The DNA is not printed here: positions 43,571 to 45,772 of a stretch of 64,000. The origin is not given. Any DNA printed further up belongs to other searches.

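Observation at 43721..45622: Single-polypeptide fusion of an SDR sugar epimerase/dehydratase with a Gfo/Idh/MocA oxidoreductase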

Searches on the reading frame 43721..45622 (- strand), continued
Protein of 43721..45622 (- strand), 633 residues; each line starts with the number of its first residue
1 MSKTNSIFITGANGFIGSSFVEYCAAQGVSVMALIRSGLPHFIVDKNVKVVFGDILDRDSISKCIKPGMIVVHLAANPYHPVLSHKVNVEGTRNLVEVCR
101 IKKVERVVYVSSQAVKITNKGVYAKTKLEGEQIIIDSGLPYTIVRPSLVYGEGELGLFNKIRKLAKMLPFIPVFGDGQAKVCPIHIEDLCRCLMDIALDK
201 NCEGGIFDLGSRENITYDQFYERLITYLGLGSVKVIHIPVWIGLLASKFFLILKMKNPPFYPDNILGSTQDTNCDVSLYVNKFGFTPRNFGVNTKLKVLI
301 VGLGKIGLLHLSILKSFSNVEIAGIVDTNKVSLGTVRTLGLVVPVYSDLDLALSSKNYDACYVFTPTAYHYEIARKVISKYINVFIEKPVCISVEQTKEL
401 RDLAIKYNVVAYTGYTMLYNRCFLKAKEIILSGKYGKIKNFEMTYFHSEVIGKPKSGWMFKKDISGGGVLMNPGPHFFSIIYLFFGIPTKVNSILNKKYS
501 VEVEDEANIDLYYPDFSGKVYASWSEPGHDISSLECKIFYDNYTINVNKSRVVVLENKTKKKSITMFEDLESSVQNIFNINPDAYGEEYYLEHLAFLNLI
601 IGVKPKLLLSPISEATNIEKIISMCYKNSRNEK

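Call 34: fold_search(model_id=the predicted structure, library=pdb)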
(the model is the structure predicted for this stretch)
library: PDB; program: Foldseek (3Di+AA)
matches with E <= 10: 1934; with E <= 0.001: 1407
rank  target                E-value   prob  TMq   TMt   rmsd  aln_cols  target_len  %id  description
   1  6nor_E                6.5e-24  1.00  0.44  0.80   6.7       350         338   20  Crystal structure of GenD2 from gentamicin A biosynthesis in complex with NAD (released 2019-05-15)
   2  6jw7_A                6.2e-23  1.00  0.42  0.75   7.2       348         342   17  The crystal structure of KanD2 in complex with NADH and 3"-deamino-3"-hydroxykanamycin A (released 2020-04-15)
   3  5yab_A                8.2e-23  1.00  0.46  0.77   3.8       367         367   18  Crystal structure of scyllo-inositol dehydrogenase with L-glucose dehydrogenase activity (released 2018-05-23)
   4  6ktj_B                8.7e-23  1.00  0.46  0.77   4.0       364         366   18  Crystal structure of scyllo-inositol dehydrogenase R178A mutant, apo-form, from Paracoccus laeviglucosivorans (released 2019-12-25)
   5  6a3i_B                8.7e-23  1.00  0.46  0.76   3.7       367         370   19  Levoglucosan dehydrogenase, complex with NADH and levoglucosan (released 2018-09-26)
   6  6nor_A                1.1e-22  1.00  0.43  0.77   6.8       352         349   20  Crystal structure of GenD2 from gentamicin A biosynthesis in complex with NAD (released 2019-05-15)
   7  6nor_B                1.2e-22  1.00  0.44  0.79   6.7       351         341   20  Crystal structure of GenD2 from gentamicin A biosynthesis in complex with NAD (released 2019-05-15)
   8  6jw6_A                1.2e-22  1.00  0.42  0.76   6.9       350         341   17  The crystal structure of KanD2 in complex with NAD (released 2020-04-15)
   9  6nor_C                1.5e-22  1.00  0.44  0.79   6.7       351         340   20  Crystal structure of GenD2 from gentamicin A biosynthesis in complex with NAD (released 2019-05-15)
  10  5yab_C                2.4e-22  1.00  0.46  0.76   3.8       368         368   17  Crystal structure of scyllo-inositol dehydrogenase with L-glucose dehydrogenase activity (released 2018-05-23)
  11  6a3j_A                2.7e-22  1.00  0.45  0.74   4.1       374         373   19  Levoglucosan dehydrogenase, complex with NADH and L-sorbose (released 2018-09-26)
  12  6ktj_A                2.8e-22  1.00  0.46  0.77   3.8       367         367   18  Crystal structure of scyllo-inositol dehydrogenase R178A mutant, apo-form, from Paracoccus laeviglucosivorans (released 2019-12-25)
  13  5yap_B                3.6e-22  1.00  0.46  0.77   3.8       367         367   18  Crystal structure of scyllo-inositol dehydrogenase with L-glucose dehydrogenase activity complexed with L-glucono-1,5- (released 2018-05-23)
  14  5uhw_A                3.6e-22  1.00  0.44  0.78   4.1       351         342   15  Crystal Structure of an Oxidoreductase from Agrobacterium radiobacter in Complex with NAD+ and Magnesium (released 2017-01-25)
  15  5ya8_D                6.6e-22  1.00  0.46  0.76   4.2       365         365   18  Crystal structure of scyllo-inositol dehydrogenase with L-glucose dehydrogenase activity complexed with myo-inositol (released 2018-05-23)
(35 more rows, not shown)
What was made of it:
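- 43721..44752 (-): Gfo/Idh/MocA half of the fusion (residues 291-633 plus stop): NAD-type sugar-ring dehydrogenase with GxGxxG, Asp327, Glu387-Lys388-Pro389, Asn472 and His476. The Foldseek top hits are GenD2 6nor (E 6.5e-24), KanD2 6jw7, scyllo-inositol DH, levoglucosan DH, glucuronide 3-DH and DgpA (call 34).
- On Gfo/Idh/MocA oxidoreductases: Foldseek target-normalised TM is 0.75-0.80 to GenD2 and KanD2 (call 34).
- The Gfo half's nearest structures are sugar-ring oxidisers, mostly at C3: GenD2, KanD2, levoglucosan DH, glucuronide 3-DH and DgpA (call 34). Structural neighbours include glucuronide 3-DH, DgpA and NAD-dependent glycoside hydrolases (call 34).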

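Call 38: search_protein_families(library=pfam, proteins=[L069:7759-8541:-, L032:13024-14229:-, L018:5202-6410:-, L068:14988-15785:-, L018:3928-5193:+, L025:5995-7536:+, L024:4159-6423:+, L025:3263-3640:+, L030:10508-12508:+, L027:3913-5736:+], max_evalue=0.001)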
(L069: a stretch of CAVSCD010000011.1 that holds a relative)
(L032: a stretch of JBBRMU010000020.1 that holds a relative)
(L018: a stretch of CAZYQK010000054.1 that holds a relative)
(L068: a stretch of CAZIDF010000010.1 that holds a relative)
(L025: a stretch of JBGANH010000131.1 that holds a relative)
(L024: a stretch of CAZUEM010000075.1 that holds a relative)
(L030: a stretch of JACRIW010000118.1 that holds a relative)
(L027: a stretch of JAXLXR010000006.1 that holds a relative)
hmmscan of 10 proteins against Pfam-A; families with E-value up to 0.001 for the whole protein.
L069:7759-8541:- (260 aa): 1 family
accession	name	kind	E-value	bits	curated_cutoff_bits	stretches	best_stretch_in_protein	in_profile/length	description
PF00535.33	Glycos_transf_2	-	1.8e-19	70.8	23.3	1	11-136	2-130/168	Glycosyl transferase family 2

L032:13024-14229:- (401 aa): 7 families
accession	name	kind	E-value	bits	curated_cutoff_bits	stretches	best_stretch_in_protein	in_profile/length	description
PF00534.26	Glycos_transf_1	-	2.1e-30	106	26.4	1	206-353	4-152/172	Glycosyl transferases group 1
PF13692.12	Glyco_trans_1_4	-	1.4e-21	77.7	27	1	218-355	2-134/142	Glycosyl transferases group 1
PF13439.12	Glyco_transf_4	-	5.6e-18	66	28.5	1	15-196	1-169/170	Glycosyltransferase Family 4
PF13579.12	Glyco_trans_4_4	-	7.1e-07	30.1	29.7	1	16-172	1-136/158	Glycosyl transferase 4-like domain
PF20706.3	GT4-conflict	-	4.4e-06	26.4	26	1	216-318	196-303/385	Family 4 Glycosyltransferase in conflict systems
PF13477.12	Glyco_trans_4_2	-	0.00012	22.7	23.4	1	19-143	10-116/139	Glycosyl transferase 4-like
PF08323.17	Glyco_transf_5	-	0.00067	19.9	22.7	0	2-57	1-58/239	Starch synthase catalytic domain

L018:5202-6410:- (402 aa): 4 families
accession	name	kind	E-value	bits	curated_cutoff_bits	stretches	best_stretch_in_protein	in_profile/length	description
PF01041.23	DegT_DnrJ_EryC1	-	1.1e-125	420.1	19.8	1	28-394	2-360/360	DegT/DnrJ/EryC1/StrS aminotransferase family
PF01053.26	Cys_Met_Meta_PP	-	3.6e-07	29.5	27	1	50-142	52-141/381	Cys/Met metabolism PLP-dependent enzyme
PF00155.27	Aminotran_1_2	-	5.8e-06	26.2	19.7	1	52-138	44-146/361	Aminotransferase class I and II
PF01212.27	Beta_elim_lyase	-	6.9e-06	26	27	1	50-228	32-227/288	Beta-eliminating lyase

L068:14988-15785:- (265 aa): 14 families
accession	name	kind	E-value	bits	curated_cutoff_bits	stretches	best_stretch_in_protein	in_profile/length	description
PF13847.12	Methyltransf_31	-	3.4e-25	88.8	27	1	39-144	4-113/145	Methyltransferase domain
PF13649.12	Methyltransf_25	-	3.5e-25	88.9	27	1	42-136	1-97/97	Methyltransferase domain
PF08241.18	Methyltransf_11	-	4e-25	88.7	21.2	1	43-139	1-94/95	Methyltransferase domain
PF13489.12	Methyltransf_23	-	5.7e-19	68.9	27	1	31-231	15-163/164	Methyltransferase domain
PF08242.18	Methyltransf_12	-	1.2e-15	58.5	30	1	43-137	1-97/98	Methyltransferase domain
PF01209.24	Ubie_methyltran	-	2.2e-11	44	20.1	1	36-143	45-154/233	ubiE/COQ5 methyltransferase family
PF08003.17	Methyltransf_9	-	3.4e-10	39.8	23.8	1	35-140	112-217/315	Protein of unknown function (DUF1698)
PF05175.20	MTS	-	4e-08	33.5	23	1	38-156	31-155/170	Methyltransferase small domain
PF06325.19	PrmA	-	6.1e-08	32.9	22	1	38-111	161-232/296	Ribosomal protein L11 methyltransferase (PrmA)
PF01728.25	FtsJ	-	1.7e-06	28.5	24.1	1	38-110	21-96/181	FtsJ-like methyltransferase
PF03848.20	TehB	-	2.2e-05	24.4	20.4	1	19-108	11-98/193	Tellurite resistance protein TehB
PF13679.12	Methyltransf_32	-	2.4e-05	24.8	27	1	34-96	21-89/143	Methyltransferase domain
PF01555.25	N6_N4_Mtase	-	9.8e-05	22.8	26.7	0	123-195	34-91/221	DNA methylase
PF00398.26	RrnaAD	-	0.0002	21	24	1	29-128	20-107/263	Ribosomal RNA adenine dimethylase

L018:3928-5193:+ (421 aa): 1 family
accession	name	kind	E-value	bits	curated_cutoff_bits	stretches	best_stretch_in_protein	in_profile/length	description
PF03706.18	LPG_synthase_TM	-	4.2e-49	168.1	33.4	1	95-399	2-302/302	Lysylphosphatidylglycerol synthase TM region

L025:5995-7536:+ (513 aa): 1 family
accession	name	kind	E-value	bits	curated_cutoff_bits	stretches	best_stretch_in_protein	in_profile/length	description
PF13440.11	Polysacc_synt_3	-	5.6e-15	55.8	23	1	31-324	2-284/293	Polysaccharide biosynthesis protein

L024:4159-6423:+ (754 aa): 0 families

L025:3263-3640:+ (125 aa): 1 family
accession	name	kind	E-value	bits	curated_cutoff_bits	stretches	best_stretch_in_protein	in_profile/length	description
PF10066.14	DUF2304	-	4.5e-19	69.1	25.5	1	7-110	2-105/106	Uncharacterized conserved protein (DUF2304)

L030:10508-12508:+ (666 aa): 0 families

L027:3913-5736:+ (607 aa): 1 family
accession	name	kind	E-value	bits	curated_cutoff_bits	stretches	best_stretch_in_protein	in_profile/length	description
PF00535.33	Glycos_transf_2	-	4.7e-26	92.1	23.3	1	381-537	2-163/168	Glycosyl transferase family 2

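Call 54: find_encoding_contigs(protein=window:43721-45622:-, flank=3000, max_places=3)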
Protein window:43721-45622:- (633 aa): 3 contigs read that carry it; 2 places shown.
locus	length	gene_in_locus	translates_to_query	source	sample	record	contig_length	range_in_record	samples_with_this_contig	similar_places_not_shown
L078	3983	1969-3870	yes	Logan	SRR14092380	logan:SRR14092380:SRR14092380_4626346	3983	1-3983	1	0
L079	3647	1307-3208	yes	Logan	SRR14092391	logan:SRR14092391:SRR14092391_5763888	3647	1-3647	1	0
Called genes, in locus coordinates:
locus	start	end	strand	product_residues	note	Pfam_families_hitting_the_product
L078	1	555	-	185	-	?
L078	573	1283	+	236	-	PF00483:NTP_transferase, PF12804:NTP_transf_3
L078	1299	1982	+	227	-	PF00535:Glycos_transf_2, PF10111:Glyco_tranf_2_2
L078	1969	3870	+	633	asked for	PF01073:3Beta_HSD, PF01370:Epimerase, PF02719:Polysacc_synt_2, PF04321:RmlD_sub_bind, PF05368:NmrA, PF13460:NAD_binding_10, PF16363:GDP_Man_Dehyd, PF01408:GFO_IDH_MocA, +2 more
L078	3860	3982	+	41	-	?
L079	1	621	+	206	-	?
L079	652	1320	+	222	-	PF00535:Glycos_transf_2, PF10111:Glyco_tranf_2_2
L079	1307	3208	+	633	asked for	PF01073:3Beta_HSD, PF01370:Epimerase, PF02719:Polysacc_synt_2, PF04321:RmlD_sub_bind, PF05368:NmrA, PF13460:NAD_binding_10, PF16363:GDP_Man_Dehyd, PF01408:GFO_IDH_MocA, +2 more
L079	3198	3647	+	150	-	?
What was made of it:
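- Checked: The identical 633 aa product was assembled independently from runs SRR14092380 and SRR14092391 (call 54).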

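Call 55: search_solved_structures(query=L011:12478-13917:-, max_evalue=1)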
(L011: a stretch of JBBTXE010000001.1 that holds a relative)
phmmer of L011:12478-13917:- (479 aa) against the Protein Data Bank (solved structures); distinct sequences matched with E-value up to 1: 0.
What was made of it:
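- Tried and rejected: DUF2079 against PDB sequences: no hit (call 55).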

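Call 63: search_protein_families(library=pfam, proteins=[L056:10007-11260:+, L062:12984-13961:-, L063:11966-12904:+, L060:6743-8290:+, L060:9274-9963:+], max_evalue=0.001)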
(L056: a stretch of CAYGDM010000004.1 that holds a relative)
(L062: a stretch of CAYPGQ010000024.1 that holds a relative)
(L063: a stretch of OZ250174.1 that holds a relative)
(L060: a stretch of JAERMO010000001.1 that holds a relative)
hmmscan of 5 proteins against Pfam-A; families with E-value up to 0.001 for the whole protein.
L056:10007-11260:+ (417 aa): 8 families
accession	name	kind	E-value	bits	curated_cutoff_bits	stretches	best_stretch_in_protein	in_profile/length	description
PF01370.27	Epimerase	-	7.1e-29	101.3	20.9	1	4-198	1-231/240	NAD dependent epimerase/dehydratase family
PF13460.12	NAD_binding_10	-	5.8e-19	69.1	27.2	1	8-149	1-150/184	NAD(P)H-binding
PF04321.23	RmlD_sub_bind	-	4.5e-17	62.5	27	1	3-196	2-201/287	RmlD substrate binding domain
PF01073.25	3Beta_HSD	-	4.5e-17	62.4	22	1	5-114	1-122/280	3-beta hydroxysteroid dehydrogenase/isomerase family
PF07993.18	NAD_binding_4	-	6e-15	55.5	20.1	2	57-112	82-140/258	Male sterility protein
PF16363.11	GDP_Man_Dehyd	-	8.8e-07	29.1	27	1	5-108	1-129/332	GDP-mannose 4,6 dehydratase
PF05368.20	NmrA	-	9.6e-07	29.1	27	1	3-202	4-212/298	NmrA-like family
PF02719.21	Polysacc_synt_2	-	4.7e-06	26.4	20.2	1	53-131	65-150/293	Polysaccharide biosynthesis protein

L062:12984-13961:- (325 aa): 2 families
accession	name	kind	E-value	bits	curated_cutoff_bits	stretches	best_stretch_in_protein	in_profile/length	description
PF13186.11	SPASM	-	1.3e-14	54.6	21.5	1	234-301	1-67/67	Iron-sulfur cluster-binding domain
PF04055.27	Radical_SAM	-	4.1e-14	53.5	29.5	1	34-165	2-139/166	Radical SAM superfamily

L063:11966-12904:+ (312 aa): 1 family
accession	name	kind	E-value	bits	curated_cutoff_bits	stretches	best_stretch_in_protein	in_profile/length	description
PF03706.18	LPG_synthase_TM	-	2.6e-36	126.1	33.4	1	16-302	2-302/302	Lysylphosphatidylglycerol synthase TM region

L060:6743-8290:+ (515 aa): 1 family
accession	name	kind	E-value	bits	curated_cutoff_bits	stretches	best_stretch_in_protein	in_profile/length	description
PF13231.12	PMT_2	-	0.00022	21.9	26.1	1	104-251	7-153/160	Dolichyl-phosphate-mannose-protein mannosyltransferase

L060:9274-9963:+ (229 aa): 6 families
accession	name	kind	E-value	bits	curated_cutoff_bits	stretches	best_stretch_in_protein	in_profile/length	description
PF08241.18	Methyltransf_11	-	2.3e-19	70.3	21.2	1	51-142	1-94/95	Methyltransferase domain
PF13649.12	Methyltransf_25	-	7.2e-14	52.7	27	1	51-139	2-97/97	Methyltransferase domain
PF13489.12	Methyltransf_23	-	9e-13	48.7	27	1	34-182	11-154/164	Methyltransferase domain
PF13847.12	Methyltransf_31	-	1.8e-11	44.3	27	1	46-165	3-123/145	Methyltransferase domain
PF08242.18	Methyltransf_12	-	4.9e-11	43.7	30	1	51-140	1-97/98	Methyltransferase domain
PF01209.24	Ubie_methyltran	-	9.8e-06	25.5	20.1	1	7-140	7-148/233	ubiE/COQ5 methyltransferase family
